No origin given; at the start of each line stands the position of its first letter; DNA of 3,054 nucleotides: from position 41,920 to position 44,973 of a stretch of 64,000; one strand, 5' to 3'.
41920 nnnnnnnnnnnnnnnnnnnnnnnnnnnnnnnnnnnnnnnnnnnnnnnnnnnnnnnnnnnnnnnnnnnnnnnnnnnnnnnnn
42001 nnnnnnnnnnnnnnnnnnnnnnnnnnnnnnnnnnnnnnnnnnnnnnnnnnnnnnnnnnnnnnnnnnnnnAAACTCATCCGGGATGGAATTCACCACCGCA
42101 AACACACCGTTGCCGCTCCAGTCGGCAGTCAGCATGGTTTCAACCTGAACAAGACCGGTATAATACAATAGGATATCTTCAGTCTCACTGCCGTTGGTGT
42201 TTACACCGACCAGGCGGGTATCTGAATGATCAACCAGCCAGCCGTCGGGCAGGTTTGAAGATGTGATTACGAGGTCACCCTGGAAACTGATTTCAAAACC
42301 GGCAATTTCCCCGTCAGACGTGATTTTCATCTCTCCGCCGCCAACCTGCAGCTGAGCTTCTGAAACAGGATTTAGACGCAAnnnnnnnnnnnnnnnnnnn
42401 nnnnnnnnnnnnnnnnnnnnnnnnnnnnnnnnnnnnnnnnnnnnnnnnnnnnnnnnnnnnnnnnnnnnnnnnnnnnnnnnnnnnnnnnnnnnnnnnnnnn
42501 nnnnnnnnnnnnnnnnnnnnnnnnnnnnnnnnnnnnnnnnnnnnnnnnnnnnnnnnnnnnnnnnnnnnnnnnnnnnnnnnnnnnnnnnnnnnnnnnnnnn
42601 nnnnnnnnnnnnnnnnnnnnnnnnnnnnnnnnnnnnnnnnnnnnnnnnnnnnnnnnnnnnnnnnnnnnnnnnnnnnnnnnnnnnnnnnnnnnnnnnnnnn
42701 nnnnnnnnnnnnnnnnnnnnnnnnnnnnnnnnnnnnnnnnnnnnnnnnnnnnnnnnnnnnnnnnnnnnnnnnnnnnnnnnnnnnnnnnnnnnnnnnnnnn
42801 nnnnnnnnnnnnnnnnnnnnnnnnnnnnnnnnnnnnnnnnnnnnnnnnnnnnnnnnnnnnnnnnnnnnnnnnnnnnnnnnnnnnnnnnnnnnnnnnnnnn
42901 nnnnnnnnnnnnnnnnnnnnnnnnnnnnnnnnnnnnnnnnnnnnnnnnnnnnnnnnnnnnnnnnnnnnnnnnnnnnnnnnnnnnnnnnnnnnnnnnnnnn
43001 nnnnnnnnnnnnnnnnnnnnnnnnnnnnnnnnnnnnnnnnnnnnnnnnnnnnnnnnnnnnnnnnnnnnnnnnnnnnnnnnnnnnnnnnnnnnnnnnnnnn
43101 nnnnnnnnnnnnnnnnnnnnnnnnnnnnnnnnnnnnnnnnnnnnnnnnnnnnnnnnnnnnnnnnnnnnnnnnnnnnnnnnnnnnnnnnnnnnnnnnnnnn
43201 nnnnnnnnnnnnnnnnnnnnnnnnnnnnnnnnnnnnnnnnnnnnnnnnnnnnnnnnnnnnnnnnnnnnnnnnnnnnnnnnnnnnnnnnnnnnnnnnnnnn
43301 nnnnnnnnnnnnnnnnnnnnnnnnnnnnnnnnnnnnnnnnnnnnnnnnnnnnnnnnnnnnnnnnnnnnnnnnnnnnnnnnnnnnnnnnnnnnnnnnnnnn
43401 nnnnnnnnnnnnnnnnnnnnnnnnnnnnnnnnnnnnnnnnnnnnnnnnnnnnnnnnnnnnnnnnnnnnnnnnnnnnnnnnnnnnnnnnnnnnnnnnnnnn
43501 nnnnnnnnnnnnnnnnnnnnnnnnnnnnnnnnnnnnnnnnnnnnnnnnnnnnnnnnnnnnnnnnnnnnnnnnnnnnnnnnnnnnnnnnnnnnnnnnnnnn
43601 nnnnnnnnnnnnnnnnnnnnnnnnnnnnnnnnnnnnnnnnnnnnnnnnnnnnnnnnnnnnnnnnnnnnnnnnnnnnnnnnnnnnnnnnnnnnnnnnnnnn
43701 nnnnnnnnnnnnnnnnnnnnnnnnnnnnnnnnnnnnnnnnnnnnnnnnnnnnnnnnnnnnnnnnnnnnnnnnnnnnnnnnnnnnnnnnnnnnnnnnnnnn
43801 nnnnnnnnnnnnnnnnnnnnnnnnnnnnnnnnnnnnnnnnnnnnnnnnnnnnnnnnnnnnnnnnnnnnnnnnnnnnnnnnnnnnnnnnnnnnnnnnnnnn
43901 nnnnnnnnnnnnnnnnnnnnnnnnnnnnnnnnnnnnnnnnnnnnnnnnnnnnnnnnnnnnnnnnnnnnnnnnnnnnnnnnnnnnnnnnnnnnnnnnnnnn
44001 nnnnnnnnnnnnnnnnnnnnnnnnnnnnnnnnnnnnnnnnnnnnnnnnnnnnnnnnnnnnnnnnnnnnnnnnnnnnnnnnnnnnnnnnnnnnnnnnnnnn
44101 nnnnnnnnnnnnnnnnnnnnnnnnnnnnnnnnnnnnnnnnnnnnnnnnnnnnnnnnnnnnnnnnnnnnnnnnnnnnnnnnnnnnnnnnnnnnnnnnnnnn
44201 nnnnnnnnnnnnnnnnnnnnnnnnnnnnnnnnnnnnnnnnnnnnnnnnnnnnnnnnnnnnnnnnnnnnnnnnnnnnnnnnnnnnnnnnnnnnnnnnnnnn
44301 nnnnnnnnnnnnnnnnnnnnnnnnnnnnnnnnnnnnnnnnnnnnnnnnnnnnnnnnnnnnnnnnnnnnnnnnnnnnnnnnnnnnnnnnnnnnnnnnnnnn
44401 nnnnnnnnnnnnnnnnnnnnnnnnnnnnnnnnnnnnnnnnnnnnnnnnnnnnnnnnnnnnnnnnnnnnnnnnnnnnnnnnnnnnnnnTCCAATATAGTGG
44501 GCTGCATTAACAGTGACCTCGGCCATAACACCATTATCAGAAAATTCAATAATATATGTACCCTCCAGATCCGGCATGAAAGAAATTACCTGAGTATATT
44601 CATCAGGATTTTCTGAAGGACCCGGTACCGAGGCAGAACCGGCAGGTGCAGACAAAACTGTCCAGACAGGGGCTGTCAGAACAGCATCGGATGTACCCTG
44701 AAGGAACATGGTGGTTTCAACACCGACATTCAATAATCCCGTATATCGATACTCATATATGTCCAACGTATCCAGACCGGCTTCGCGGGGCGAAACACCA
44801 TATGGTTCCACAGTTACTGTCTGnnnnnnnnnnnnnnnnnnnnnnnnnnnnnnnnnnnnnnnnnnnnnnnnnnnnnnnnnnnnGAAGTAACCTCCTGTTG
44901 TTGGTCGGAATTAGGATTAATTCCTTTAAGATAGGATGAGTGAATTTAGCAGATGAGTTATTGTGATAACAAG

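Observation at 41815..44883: Multihaem cytochrome addressed to the cell surface by a type IX secretion C-terminal domain, with dockerin-like repeats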

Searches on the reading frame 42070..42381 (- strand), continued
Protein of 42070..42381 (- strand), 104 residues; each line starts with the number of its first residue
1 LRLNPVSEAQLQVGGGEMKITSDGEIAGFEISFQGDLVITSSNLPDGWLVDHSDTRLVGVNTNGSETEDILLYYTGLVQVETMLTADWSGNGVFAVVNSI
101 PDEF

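Call 102: search_protein_families(library=pfam, proteins=[P0270, P0219, P0167, P0182, P0225, P0229, P0290, P0174], max_evalue=0.01)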
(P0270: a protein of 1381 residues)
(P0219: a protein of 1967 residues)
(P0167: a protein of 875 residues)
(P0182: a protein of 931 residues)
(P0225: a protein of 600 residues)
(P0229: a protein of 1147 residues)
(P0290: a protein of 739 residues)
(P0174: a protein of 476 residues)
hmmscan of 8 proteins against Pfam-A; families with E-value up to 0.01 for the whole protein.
P0270 (1381 aa): 3 families
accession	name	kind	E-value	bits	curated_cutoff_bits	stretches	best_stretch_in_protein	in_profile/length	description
PF18962.6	Por_Secre_tail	-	8.4e-08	32.8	27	1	1303-1378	2-74/75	Secretion system C-terminal sorting domain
PF00404.24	Dockerin_1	-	4.5e-07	30.4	22.9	1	1132-1187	1-56/57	Dockerin type I domain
PF13860.13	FlgD_ig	-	0.0055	17.1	27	0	1312-1368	13-75/79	FlgD Ig-like domain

P0219 (1967 aa): 6 families
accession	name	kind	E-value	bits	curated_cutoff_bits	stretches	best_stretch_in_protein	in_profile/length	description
PF17963.7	Big_9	-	1.7e-38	131.8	23.6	4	970-1055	1-89/89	Bacterial Ig domain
PF17803.7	Cadherin_4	-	1.8e-22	80.1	25.1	2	962-1016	3-62/71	Bacterial cadherin-like domain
PF17892.7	Cadherin_5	-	1.3e-19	70.3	26.5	2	969-1056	1-97/98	Cadherin-like domain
PF18962.6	Por_Secre_tail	-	4.5e-11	43.3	27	1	1889-1964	2-74/75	Secretion system C-terminal sorting domain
PF00404.24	Dockerin_1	-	9.8e-05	22.9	22.9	1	1720-1770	2-52/57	Dockerin type I domain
PF13860.13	FlgD_ig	-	0.0034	17.8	27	0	1909-1954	25-75/79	FlgD Ig-like domain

P0167 (875 aa): 4 families
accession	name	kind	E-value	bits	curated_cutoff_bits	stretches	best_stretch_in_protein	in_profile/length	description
PF18962.6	Por_Secre_tail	-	1.6e-11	44.8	27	1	797-872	2-74/75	Secretion system C-terminal sorting domain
PF13860.13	FlgD_ig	-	1.9e-05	25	27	1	806-864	11-77/79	FlgD Ig-like domain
PF00404.24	Dockerin_1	-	5.7e-05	23.7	22.9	1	626-676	2-52/57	Dockerin type I domain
PF11614.14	FixG_C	-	0.0017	19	25.6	1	285-360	34-108/119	IG-like fold at C-terminal of FixG, putative oxidoreductase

P0182 (931 aa): 5 families
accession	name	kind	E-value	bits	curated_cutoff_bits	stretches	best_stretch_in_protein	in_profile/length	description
PF00404.24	Dockerin_1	-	4.7e-10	40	22.9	1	683-737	2-56/57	Dockerin type I domain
PF18962.6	Por_Secre_tail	-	1.3e-08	35.5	27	1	852-928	1-74/75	Secretion system C-terminal sorting domain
PF00057.23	Ldl_recept_a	-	4.7e-07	30.4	24.1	2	371-394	14-37/37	Low-density lipoprotein receptor domain class A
PF13860.13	FlgD_ig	-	7.4e-07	29.5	27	1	862-912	13-69/79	FlgD Ig-like domain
PF01033.22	Somatomedin_B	-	1.5e-06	28.8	23.1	1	134-167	2-38/40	Somatomedin B domain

P0225 (600 aa): 3 families
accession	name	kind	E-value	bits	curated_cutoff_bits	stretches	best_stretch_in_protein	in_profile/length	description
PF18962.6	Por_Secre_tail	-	2.2e-09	37.9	27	1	522-597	2-74/75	Secretion system C-terminal sorting domain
PF00404.24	Dockerin_1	-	2.1e-05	25.1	22.9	2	351-406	1-56/57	Dockerin type I domain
PF13860.13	FlgD_ig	-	0.00037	20.9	27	1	531-586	11-74/79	FlgD Ig-like domain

P0229 (1147 aa): 6 families
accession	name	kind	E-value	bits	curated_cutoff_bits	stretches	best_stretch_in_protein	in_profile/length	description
PF06439.18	3keto-disac_hyd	-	2.7e-10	41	26.8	2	24-129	5-96/187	3-keto-disaccharide hydrolase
PF18962.6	Por_Secre_tail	-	5.2e-09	36.7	27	1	1069-1144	2-74/75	Secretion system C-terminal sorting domain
PF00404.24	Dockerin_1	-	8.5e-09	35.9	22.9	1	899-955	1-57/57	Dockerin type I domain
PF21708.4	Glyco_hydro_59_C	-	0.00057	20.4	27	0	43-88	17-62/175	Galactocerebrosidase, C-terminal lectin domain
PF02018.23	CBM_4_9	-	0.0023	18.8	25.9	0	18-87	2-61/136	Carbohydrate binding domain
PF17346.7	DUF5376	-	0.0094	16.6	25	0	157-226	21-94/136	Family of unknown function (DUF5376)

P0290 (739 aa): 6 families
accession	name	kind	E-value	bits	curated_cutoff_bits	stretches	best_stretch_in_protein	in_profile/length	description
PF10342.15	Kre9_KNH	-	1.2e-11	45.6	24.6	1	176-257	1-91/94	Kre9/KNH-like N-terminal Ig-like domain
PF18962.6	Por_Secre_tail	-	1.1e-09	38.9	27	1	661-734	2-72/75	Secretion system C-terminal sorting domain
PF13860.13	FlgD_ig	-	4.3e-07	30.3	27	1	677-720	21-69/79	FlgD Ig-like domain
PF00404.24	Dockerin_1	-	4.2e-06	27.3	22.9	1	484-537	1-54/57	Dockerin type I domain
PF18370.7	RGI_lyase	-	4.8e-05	24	27.8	1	418-472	28-82/86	Rhamnogalacturonan I lyases beta-sheet domain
PF23192.1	NOMO_12th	-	0.00043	21.4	27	1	199-261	18-84/98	NOMO C-terminal transthyretin-like domain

P0174 (476 aa): 3 families
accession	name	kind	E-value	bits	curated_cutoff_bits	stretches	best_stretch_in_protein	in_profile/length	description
PF18962.6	Por_Secre_tail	-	1.1e-09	38.9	27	1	398-473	2-74/75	Secretion system C-terminal sorting domain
PF13860.13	FlgD_ig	-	3.1e-05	24.3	27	1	407-459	13-71/79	FlgD Ig-like domain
PF00404.24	Dockerin_1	-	0.00052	20.6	22.9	1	227-276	1-50/57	Dockerin type I domain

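Call 103: list_cluster_members(proteins=[P0190, P0270, P0219, P0167, P0182, P0229, P0290, P0174, P0165, P0168])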
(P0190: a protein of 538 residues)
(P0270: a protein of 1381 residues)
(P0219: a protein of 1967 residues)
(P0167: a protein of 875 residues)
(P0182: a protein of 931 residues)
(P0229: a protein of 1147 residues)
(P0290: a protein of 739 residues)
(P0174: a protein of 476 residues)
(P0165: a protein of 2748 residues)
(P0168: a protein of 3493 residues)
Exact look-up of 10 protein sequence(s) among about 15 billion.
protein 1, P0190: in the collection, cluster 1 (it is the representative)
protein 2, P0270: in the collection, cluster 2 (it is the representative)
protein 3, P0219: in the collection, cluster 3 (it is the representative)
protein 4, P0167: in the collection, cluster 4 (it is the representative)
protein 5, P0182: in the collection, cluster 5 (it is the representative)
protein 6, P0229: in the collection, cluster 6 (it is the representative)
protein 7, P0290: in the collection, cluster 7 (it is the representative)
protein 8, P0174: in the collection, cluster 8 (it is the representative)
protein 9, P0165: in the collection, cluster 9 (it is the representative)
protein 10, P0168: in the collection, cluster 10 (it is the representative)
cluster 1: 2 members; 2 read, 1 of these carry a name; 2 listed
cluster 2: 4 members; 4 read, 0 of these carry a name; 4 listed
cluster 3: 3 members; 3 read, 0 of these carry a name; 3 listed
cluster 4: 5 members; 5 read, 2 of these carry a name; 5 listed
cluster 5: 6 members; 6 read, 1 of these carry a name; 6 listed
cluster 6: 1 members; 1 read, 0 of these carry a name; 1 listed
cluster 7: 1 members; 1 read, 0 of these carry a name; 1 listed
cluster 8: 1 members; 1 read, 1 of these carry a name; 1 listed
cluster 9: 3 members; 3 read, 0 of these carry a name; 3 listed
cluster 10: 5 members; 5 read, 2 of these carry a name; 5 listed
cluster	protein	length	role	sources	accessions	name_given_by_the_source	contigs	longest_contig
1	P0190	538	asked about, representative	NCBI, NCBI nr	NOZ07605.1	MAG: T9SS type A sorting domain-containing protein [FCB group bacterium] | T9SS type A sorting domain-containing protein [FCB group bacterium]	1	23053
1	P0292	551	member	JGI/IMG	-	-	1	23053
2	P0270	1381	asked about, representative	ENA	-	-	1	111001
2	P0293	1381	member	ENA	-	-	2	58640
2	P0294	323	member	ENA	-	-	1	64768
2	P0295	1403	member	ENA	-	-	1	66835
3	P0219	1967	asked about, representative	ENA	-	-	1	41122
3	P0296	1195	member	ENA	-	-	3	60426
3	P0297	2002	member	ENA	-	-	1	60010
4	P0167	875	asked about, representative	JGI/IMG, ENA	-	hypothetical protein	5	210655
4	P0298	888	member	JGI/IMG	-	hypothetical protein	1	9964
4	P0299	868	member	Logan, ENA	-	-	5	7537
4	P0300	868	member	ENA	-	-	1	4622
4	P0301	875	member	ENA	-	-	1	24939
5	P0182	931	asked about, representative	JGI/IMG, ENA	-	-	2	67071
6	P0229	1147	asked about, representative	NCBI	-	-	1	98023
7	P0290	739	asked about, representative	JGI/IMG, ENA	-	-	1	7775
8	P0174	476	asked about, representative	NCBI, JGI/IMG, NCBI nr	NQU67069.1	MAG: T9SS type A sorting domain-containing protein [Candidatus Marinimicrobia bacterium] | T9SS type A sorting domain-containing protein [Candidatus Neomarinimicrobiota bacterium]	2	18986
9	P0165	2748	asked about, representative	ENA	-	-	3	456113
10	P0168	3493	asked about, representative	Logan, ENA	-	-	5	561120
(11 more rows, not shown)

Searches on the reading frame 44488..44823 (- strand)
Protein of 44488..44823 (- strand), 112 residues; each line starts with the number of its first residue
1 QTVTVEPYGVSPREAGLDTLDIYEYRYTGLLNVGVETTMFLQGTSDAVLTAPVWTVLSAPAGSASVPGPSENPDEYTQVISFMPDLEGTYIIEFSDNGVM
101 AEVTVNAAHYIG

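Call 46: search_protein_families(library=pfam, proteins=[window:44488-44823:-], max_evalue=10)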
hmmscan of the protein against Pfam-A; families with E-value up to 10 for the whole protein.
seq(112 aa): 0 families
